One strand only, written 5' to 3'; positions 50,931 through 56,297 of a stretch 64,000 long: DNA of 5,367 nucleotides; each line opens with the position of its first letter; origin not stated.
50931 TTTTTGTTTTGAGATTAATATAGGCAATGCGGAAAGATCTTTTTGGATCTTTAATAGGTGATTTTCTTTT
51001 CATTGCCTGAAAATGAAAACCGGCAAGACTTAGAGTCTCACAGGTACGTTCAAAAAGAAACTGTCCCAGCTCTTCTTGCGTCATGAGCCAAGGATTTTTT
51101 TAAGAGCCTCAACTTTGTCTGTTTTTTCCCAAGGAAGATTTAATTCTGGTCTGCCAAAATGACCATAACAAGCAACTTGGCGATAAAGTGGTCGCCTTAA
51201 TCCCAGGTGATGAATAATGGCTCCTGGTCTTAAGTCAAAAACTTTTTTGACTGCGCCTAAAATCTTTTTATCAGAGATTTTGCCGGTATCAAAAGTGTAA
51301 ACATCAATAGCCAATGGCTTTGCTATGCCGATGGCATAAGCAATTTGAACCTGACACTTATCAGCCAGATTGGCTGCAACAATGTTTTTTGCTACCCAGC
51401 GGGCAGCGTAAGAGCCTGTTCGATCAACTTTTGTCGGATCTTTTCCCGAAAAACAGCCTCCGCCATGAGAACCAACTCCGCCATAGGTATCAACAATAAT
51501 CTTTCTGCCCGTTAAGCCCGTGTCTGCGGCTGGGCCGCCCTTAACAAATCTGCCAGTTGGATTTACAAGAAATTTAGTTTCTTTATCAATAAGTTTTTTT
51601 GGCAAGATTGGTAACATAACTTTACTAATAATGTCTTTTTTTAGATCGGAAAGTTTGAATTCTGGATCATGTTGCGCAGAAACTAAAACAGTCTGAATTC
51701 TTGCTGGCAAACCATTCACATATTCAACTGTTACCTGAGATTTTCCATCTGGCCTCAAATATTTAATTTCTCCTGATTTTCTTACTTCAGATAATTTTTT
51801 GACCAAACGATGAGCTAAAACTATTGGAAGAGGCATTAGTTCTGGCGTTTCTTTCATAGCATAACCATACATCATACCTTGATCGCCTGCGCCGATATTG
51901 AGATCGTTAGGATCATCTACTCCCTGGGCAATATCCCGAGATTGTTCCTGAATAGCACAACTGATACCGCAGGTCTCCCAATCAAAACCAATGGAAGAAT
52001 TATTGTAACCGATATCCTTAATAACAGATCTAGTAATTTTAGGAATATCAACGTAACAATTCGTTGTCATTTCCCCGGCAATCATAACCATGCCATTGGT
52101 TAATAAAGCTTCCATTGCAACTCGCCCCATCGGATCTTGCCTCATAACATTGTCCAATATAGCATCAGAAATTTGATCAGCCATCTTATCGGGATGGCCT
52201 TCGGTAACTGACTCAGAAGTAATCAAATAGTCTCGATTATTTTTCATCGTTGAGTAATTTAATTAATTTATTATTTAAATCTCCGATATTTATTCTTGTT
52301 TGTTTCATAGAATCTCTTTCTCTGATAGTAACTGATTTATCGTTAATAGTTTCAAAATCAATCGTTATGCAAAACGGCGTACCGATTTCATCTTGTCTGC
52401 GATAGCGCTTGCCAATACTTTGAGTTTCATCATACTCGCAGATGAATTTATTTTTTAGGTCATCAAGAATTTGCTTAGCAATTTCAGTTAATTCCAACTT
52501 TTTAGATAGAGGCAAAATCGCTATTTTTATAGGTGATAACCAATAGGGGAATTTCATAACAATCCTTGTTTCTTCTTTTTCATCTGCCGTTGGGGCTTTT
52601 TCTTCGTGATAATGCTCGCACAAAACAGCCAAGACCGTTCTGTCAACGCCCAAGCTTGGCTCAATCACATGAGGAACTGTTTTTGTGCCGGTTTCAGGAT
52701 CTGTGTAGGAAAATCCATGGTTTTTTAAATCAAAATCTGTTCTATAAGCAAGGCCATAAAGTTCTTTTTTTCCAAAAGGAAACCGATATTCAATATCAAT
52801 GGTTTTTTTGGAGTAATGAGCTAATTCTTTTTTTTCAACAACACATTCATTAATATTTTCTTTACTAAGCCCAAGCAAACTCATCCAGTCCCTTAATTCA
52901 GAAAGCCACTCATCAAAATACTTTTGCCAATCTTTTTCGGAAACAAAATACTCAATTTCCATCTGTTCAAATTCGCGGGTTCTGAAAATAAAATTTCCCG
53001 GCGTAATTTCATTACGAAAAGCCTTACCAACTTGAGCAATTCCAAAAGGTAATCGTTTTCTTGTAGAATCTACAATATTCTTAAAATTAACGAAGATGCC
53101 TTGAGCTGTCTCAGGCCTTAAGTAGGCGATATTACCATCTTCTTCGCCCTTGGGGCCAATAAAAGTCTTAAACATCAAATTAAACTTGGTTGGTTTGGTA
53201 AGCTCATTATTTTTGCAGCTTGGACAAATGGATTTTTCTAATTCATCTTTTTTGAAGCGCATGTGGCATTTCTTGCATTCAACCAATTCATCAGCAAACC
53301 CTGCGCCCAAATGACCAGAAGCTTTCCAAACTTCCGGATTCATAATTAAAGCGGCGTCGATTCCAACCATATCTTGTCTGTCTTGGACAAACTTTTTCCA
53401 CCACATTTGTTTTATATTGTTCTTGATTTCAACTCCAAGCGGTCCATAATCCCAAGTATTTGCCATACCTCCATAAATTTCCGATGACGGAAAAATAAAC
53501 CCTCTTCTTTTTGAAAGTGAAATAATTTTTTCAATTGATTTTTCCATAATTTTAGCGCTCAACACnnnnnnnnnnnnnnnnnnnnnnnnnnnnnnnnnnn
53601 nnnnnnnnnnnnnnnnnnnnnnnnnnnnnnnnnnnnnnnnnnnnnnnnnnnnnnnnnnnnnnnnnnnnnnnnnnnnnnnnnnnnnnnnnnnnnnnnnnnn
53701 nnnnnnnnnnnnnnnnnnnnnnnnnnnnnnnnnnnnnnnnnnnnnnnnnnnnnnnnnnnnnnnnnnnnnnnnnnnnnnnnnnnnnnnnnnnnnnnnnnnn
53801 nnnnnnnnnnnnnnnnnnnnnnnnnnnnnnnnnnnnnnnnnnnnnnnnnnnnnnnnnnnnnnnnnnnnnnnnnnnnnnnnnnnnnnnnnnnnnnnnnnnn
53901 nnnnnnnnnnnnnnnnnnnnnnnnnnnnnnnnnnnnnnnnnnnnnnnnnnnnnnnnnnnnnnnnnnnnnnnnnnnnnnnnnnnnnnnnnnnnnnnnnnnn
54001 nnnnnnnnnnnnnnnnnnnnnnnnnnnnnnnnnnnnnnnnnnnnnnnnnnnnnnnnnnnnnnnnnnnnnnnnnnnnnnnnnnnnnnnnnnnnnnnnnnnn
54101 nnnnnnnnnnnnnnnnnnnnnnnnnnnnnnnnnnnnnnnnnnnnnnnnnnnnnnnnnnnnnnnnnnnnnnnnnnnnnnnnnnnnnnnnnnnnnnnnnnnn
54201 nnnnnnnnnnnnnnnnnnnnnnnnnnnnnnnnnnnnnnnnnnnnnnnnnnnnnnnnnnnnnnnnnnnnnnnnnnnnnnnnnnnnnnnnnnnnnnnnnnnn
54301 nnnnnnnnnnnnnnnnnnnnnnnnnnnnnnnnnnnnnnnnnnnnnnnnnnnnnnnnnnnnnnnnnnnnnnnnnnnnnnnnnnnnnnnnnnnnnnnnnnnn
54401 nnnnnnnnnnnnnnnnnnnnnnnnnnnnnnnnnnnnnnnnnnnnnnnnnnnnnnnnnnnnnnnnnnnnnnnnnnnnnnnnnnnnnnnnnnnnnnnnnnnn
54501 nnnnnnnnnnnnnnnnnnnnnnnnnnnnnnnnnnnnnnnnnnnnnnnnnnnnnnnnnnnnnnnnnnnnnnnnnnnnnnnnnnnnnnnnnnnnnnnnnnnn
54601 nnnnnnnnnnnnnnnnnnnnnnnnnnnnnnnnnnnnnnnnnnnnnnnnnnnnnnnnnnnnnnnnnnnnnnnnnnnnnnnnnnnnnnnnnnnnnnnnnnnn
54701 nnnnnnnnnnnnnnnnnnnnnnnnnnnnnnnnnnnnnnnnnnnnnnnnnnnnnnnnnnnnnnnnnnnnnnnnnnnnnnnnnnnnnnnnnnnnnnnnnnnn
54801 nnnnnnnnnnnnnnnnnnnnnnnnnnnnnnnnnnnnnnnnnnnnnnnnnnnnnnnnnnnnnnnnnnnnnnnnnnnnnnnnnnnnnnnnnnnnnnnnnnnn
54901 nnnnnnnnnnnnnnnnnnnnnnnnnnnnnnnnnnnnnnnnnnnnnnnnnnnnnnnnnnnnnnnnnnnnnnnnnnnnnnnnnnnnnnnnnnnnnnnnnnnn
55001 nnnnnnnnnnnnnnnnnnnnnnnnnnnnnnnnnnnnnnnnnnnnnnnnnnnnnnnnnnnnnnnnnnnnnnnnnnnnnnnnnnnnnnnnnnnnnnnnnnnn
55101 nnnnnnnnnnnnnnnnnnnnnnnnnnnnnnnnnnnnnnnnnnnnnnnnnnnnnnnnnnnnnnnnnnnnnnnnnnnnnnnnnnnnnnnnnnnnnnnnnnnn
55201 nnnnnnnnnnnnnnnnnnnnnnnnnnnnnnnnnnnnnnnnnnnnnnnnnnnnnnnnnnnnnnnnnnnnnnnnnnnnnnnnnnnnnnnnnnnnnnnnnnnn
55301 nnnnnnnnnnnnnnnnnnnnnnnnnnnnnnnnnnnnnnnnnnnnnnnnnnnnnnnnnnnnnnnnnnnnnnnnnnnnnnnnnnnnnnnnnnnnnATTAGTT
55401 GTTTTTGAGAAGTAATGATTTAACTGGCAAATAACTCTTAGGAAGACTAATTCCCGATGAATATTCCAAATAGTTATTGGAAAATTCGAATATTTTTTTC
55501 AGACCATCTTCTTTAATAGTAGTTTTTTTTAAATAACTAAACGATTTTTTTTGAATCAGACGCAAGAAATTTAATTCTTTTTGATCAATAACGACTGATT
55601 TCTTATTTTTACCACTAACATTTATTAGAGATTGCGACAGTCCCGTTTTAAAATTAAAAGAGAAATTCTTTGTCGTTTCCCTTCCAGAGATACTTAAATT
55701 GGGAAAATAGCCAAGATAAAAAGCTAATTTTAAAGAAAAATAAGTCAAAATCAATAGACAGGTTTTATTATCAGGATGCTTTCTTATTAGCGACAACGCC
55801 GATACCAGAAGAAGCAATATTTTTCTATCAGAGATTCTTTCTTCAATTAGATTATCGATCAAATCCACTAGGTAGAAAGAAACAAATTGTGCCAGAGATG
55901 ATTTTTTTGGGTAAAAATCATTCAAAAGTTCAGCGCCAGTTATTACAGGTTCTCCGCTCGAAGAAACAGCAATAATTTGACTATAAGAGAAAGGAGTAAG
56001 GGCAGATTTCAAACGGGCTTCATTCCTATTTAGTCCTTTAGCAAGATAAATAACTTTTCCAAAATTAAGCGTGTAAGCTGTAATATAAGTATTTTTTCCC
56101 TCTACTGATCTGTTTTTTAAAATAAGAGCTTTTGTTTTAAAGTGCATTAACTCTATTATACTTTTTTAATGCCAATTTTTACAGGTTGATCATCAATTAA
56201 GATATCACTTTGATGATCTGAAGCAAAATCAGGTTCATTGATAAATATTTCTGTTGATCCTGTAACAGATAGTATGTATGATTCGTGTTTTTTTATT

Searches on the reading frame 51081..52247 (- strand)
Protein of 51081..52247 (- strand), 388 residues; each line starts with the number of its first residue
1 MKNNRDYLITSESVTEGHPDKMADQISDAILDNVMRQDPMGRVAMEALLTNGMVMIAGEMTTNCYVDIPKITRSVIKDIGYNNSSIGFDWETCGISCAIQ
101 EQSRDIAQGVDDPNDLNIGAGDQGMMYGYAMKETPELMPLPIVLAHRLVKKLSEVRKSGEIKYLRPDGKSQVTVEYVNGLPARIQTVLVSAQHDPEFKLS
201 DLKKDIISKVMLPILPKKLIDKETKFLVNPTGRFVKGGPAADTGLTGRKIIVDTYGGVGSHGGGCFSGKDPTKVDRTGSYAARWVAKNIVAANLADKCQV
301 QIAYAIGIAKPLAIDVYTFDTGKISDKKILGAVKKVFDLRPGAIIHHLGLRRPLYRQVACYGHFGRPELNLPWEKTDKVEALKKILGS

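Call 65: search_protein_families(library=pfam, proteins=[window:51081-52247:-], max_evalue=0.001)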
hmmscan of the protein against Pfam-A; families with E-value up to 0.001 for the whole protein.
window:51081-52247:- (388 aa): 3 families
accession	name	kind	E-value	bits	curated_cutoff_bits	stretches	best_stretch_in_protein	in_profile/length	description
PF02773.21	S-AdoMet_synt_C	-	4.7e-65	218.2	25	1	237-375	2-138/138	S-adenosylmethionine synthetase, C-terminal domain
PF02772.21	S-AdoMet_synt_M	-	1.6e-49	167.4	29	1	118-234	2-120/120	S-adenosylmethionine synthetase, central domain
PF00438.25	S-AdoMet_synt_N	-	2.3e-41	140.8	33.1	1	7-103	2-98/99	S-adenosylmethionine synthetase, N-terminal domain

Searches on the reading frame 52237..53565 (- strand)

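Call 65: search_protein_families(library=pfam, proteins=[window:52237-53565:-], max_evalue=0.001)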
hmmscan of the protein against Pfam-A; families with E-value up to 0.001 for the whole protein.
window:52237-53565:- (442 aa): 2 families
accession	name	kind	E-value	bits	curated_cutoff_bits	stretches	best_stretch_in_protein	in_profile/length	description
PF03129.25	HGTP_anticodon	-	2.8e-20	72.7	21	1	347-436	1-93/94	Anticodon binding domain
PF00587.30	tRNA-synt_2b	-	2.6e-17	63.9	29.3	1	145-316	9-177/179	tRNA synthetase class II core domain (G, H, P, S and T)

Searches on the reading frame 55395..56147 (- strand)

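Call 31: search_protein_families(library=pfam, proteins=[window:55395-56147:-], max_evalue=0.01)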
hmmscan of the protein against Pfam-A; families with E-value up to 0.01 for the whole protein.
window:55395-56147:- (250 aa): 2 families
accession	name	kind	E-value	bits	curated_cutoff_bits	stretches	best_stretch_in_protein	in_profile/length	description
PF02565.21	RecO_C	-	7.7e-17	61.9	22.1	1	90-237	10-155/157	Recombination protein O C terminal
PF11967.14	RecO_N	-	9e-11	42.1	27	1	1-76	1-78/80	Recombination protein O N terminal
